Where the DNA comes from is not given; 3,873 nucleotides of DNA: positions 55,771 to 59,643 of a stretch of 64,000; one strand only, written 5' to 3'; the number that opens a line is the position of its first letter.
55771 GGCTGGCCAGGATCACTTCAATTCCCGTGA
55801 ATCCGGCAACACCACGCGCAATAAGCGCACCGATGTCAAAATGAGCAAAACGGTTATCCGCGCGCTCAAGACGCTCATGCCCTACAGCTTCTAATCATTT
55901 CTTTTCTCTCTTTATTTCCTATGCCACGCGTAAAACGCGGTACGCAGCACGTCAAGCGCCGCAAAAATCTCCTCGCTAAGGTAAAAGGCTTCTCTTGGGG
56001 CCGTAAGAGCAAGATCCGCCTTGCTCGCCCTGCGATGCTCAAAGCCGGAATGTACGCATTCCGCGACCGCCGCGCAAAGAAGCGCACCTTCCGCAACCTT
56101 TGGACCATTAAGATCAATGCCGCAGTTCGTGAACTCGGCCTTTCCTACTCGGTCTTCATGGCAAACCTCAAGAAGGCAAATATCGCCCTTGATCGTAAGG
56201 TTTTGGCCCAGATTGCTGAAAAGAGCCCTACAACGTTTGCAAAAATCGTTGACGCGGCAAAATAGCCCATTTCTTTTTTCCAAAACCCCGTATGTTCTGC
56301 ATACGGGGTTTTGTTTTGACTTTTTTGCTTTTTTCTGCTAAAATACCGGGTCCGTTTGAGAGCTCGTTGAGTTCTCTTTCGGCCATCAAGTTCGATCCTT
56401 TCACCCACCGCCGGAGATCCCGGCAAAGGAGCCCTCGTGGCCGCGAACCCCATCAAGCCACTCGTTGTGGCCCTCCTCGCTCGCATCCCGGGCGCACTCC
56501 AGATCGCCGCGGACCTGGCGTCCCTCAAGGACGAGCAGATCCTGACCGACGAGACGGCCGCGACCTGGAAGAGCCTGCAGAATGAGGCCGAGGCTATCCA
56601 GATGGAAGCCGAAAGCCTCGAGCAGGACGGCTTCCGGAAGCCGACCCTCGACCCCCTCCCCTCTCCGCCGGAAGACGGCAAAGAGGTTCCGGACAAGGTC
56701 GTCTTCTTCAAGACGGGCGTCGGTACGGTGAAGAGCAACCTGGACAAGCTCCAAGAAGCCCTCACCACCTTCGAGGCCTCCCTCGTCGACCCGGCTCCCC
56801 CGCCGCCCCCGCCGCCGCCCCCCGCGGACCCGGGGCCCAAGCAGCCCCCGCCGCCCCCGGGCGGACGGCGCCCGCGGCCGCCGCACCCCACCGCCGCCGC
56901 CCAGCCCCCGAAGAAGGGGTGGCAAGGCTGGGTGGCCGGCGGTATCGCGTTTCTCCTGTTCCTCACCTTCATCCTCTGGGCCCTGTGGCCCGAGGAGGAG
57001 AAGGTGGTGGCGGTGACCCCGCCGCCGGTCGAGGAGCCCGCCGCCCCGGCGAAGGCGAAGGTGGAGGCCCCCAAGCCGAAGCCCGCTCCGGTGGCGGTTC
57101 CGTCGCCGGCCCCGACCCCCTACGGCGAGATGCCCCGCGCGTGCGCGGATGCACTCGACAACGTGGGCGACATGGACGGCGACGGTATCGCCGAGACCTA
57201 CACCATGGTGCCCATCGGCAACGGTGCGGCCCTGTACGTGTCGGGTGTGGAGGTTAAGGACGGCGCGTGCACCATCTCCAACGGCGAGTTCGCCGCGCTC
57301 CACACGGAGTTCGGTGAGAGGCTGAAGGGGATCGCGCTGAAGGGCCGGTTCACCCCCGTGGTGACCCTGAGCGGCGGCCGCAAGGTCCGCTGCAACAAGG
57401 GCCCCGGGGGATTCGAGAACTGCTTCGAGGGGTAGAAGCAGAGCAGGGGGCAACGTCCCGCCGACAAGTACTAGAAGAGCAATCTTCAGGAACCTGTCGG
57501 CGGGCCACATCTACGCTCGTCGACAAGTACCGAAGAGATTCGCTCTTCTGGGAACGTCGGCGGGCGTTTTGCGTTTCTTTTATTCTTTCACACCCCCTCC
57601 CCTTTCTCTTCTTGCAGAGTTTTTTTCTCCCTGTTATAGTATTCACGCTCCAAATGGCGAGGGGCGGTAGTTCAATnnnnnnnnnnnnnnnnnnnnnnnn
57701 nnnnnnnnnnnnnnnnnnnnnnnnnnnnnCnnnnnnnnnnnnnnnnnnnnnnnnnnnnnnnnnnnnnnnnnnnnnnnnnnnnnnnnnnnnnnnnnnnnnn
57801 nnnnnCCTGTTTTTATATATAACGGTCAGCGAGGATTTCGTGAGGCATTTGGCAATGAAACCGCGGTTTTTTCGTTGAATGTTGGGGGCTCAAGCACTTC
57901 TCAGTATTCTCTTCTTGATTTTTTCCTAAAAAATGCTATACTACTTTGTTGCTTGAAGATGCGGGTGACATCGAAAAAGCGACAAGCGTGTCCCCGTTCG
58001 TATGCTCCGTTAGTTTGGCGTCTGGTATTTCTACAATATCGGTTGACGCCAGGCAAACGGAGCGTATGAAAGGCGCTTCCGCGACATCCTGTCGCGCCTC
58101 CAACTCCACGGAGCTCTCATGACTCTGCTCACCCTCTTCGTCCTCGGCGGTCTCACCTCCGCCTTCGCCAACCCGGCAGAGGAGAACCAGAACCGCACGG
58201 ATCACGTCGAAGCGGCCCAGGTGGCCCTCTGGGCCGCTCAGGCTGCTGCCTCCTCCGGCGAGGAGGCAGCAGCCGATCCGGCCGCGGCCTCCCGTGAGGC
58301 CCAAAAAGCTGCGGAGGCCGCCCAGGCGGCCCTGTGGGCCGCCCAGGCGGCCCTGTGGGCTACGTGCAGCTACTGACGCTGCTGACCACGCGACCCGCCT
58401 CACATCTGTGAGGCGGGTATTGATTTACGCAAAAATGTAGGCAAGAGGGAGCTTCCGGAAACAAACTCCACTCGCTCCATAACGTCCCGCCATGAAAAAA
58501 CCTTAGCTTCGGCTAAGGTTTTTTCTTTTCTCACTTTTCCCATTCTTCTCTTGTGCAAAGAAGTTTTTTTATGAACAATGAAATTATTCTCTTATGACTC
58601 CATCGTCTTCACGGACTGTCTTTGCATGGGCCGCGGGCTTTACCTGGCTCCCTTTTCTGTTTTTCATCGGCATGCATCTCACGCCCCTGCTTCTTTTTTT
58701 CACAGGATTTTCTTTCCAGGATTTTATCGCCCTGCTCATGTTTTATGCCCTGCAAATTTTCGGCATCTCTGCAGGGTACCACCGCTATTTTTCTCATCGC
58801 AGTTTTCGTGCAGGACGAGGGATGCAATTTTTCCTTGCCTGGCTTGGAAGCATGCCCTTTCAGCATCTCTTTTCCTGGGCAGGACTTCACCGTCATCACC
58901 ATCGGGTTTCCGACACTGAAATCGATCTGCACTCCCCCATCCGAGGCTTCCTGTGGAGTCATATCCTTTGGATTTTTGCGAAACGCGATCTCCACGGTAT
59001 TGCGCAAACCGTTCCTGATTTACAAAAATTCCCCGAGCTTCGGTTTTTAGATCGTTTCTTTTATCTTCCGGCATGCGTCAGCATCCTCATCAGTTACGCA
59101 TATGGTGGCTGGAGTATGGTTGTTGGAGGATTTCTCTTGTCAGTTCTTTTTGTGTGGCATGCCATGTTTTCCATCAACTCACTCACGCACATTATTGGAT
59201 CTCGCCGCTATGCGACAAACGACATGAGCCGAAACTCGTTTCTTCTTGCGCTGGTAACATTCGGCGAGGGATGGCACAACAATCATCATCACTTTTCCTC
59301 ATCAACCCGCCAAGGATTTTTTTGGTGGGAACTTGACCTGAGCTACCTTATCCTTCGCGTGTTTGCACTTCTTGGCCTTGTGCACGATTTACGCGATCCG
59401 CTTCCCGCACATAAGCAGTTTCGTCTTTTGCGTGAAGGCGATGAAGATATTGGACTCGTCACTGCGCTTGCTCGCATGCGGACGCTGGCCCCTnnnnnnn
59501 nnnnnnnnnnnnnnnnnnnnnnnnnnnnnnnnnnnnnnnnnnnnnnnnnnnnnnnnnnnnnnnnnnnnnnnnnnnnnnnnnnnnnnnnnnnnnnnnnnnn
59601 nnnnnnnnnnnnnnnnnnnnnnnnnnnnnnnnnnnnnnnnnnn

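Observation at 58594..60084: Acyl-CoA desaturase fused to an extra C-terminal membrane domain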

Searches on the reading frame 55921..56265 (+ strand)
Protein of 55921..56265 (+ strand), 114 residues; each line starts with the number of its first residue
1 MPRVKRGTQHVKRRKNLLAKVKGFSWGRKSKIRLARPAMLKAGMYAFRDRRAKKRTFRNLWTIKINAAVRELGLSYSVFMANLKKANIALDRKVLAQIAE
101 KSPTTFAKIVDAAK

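Call 43: list_cluster_members(proteins=[window:55921-56265:+, window:61006-62418:-, window:8083-9768:-, window:17331-18194:-, window:60121-60978:+, window:6964-8070:-])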
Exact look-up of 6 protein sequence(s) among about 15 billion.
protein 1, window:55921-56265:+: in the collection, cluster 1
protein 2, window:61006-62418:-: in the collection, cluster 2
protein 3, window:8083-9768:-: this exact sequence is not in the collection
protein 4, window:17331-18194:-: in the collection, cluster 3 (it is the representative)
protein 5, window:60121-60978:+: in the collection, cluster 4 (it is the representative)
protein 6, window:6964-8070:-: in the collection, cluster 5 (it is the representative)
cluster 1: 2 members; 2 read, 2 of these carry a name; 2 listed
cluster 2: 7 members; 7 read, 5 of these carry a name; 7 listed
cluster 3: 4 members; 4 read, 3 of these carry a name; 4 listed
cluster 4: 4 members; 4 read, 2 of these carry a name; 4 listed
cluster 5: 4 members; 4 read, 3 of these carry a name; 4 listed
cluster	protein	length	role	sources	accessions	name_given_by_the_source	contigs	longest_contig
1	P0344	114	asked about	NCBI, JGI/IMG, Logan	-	large subunit ribosomal protein L20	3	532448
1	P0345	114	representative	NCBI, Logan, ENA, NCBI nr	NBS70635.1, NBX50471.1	50S ribosomal protein L20 [bacterium]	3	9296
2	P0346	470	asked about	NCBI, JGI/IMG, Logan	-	pyruvate kinase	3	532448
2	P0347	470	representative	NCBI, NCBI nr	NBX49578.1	pyruvate kinase [bacterium]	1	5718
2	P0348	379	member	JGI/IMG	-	pyruvate kinase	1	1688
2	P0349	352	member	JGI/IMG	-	pyruvate kinase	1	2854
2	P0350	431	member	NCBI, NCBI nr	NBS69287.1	pyruvate kinase, partial [bacterium] | pyruvate kinase [bacterium]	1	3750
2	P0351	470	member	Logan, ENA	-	-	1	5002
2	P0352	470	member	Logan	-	-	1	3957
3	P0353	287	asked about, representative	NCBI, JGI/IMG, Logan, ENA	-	glucose-1-phosphate thymidylyltransferase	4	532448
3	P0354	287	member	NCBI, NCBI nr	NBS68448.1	glucose-1-phosphate thymidylyltransferase [bacterium]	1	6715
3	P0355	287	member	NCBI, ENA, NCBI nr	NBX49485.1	glucose-1-phosphate thymidylyltransferase [bacterium]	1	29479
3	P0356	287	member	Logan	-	-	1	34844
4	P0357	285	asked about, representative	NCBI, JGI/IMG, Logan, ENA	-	membrane protein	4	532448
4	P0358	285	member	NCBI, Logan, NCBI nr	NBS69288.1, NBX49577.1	YihY/virulence factor BrkB family protein [bacterium]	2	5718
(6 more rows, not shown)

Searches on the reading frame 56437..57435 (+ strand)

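Call 73: search_protein_families(library=pfam, proteins=[window:56437-57435:+], max_evalue=1)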
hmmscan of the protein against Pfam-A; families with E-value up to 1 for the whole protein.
window:56437-57435:+ (332 aa): 1 family
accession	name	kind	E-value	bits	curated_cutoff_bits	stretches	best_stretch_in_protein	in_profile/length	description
PF07798.16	CCDC90-like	-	0.24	11.7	33.5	1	21-64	53-94/175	Coiled-coil domain-containing protein 90-like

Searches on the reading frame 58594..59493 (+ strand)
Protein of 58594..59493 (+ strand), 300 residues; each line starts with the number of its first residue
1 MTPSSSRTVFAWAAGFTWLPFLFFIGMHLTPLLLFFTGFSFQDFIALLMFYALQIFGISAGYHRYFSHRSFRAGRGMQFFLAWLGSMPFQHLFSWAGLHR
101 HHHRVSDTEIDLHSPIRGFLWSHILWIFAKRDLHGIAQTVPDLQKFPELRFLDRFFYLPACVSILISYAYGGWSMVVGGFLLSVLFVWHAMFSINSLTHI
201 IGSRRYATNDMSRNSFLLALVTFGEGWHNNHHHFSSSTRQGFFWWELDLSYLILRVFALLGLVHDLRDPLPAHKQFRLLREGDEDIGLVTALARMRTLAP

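Call 67: search_solved_structures(query=window:58594-59493:+, max_evalue=0.001, show_alignments=1)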
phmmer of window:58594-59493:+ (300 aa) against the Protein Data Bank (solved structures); distinct sequences matched with E-value up to 0.001: 2.
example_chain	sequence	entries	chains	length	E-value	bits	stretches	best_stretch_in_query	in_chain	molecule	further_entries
4ymk_A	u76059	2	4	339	2.6e-30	108.9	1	16-283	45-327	Acyl-CoA desaturase 1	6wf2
4zyo_A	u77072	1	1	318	6.2e-30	107.6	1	18-284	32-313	Acyl-CoA desaturase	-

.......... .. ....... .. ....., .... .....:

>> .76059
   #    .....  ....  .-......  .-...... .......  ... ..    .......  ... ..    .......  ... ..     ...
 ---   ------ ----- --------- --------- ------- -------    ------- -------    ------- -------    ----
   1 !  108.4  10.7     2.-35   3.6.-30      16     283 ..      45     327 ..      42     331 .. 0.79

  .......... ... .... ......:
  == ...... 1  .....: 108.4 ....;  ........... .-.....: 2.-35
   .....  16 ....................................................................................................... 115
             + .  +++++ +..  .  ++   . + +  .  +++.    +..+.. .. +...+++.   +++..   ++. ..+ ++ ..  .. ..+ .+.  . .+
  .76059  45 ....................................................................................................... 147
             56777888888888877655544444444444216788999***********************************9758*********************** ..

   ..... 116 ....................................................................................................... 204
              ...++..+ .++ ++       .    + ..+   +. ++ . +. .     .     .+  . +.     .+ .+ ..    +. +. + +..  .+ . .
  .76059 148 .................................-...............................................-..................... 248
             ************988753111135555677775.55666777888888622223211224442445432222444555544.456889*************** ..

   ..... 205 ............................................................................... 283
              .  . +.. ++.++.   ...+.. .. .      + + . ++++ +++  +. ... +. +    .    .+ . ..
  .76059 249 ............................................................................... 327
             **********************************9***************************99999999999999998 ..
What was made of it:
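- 58594..59388 (+): SCD1-type membrane fatty-acid desaturase domain (aa 1-265). SCD1 4ymk/4zyo phmmer E about 3e-30 (call 67).
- Checked: Mouse SCD1 (4ymk) aligns at E=2.6e-30 with all motifs in register (call 67).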
